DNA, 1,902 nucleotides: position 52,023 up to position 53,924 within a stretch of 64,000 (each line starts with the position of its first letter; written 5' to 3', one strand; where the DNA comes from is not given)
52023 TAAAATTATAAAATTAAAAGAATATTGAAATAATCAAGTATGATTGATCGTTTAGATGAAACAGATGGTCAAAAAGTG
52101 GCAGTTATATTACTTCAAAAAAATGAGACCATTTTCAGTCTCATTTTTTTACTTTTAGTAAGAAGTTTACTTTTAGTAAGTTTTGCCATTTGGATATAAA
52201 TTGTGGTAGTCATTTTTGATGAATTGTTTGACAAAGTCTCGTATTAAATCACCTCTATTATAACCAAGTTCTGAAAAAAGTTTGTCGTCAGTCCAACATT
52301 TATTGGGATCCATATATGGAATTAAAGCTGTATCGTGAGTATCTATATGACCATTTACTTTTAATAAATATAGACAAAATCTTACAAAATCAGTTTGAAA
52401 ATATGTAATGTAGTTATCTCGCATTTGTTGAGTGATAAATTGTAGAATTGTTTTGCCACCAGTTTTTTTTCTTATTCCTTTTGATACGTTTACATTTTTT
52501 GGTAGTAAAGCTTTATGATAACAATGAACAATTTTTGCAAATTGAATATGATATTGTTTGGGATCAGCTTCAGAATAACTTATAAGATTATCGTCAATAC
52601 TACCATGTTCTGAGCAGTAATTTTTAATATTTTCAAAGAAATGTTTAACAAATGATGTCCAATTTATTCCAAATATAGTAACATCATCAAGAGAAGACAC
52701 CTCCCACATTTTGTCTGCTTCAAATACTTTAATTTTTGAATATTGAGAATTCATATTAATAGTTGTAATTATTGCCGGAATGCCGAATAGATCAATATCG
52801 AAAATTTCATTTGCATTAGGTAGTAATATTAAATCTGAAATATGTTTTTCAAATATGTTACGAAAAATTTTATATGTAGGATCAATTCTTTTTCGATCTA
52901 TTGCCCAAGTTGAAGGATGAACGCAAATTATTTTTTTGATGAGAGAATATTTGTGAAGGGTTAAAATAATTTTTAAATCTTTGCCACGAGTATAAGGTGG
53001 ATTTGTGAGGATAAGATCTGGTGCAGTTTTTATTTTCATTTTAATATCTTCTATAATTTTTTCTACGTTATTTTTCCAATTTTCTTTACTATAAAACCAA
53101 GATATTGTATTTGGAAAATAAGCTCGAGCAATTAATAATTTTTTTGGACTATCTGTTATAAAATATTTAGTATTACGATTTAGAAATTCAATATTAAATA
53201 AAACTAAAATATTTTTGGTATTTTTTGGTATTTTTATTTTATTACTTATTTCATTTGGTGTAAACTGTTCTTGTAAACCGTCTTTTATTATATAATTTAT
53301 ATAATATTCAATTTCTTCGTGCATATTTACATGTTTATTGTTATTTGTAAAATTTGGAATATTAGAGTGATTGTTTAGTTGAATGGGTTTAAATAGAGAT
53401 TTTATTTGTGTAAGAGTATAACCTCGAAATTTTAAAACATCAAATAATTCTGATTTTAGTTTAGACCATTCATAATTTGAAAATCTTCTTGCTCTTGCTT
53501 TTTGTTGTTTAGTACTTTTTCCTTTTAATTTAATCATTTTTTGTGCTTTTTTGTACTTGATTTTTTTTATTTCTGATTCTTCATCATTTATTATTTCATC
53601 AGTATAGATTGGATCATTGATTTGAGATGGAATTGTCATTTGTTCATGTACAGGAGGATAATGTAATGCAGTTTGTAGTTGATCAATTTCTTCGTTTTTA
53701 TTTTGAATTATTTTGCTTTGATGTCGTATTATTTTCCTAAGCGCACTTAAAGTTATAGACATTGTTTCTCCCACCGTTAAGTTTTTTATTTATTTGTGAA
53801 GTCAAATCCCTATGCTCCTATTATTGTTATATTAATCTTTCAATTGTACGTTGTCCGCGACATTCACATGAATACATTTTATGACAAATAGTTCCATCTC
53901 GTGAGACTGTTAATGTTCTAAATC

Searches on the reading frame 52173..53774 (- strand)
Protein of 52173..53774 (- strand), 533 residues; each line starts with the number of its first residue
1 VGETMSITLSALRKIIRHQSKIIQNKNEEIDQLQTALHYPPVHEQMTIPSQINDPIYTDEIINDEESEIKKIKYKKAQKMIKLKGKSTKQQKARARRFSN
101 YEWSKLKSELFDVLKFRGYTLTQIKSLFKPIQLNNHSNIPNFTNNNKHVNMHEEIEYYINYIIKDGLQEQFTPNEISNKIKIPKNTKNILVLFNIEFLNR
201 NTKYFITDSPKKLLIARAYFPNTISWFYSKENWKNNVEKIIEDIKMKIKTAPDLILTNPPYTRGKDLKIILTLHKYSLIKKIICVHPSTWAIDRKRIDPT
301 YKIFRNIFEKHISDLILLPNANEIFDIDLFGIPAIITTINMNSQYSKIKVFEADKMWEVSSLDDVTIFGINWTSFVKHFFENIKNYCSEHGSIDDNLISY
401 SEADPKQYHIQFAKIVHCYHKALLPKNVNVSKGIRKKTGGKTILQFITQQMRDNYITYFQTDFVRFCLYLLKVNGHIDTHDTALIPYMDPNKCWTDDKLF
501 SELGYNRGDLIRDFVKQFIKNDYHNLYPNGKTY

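Call 7: search_protein_families(library=pfam, proteins=[window:52173-53774:-], max_evalue=0.001)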
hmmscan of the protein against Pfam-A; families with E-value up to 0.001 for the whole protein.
window:52173-53774:- (533 aa): 0 families

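Call 8: search_protein_families(library=phrogs, proteins=[window:52173-53774:-], max_evalue=0.001)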
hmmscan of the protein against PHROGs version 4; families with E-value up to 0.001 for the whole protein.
window:52173-53774:- (533 aa): 1 family
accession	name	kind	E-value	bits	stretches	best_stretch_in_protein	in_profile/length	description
phrog_11371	-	unknown function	1.7e-18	67.9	1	253-517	5-256/383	-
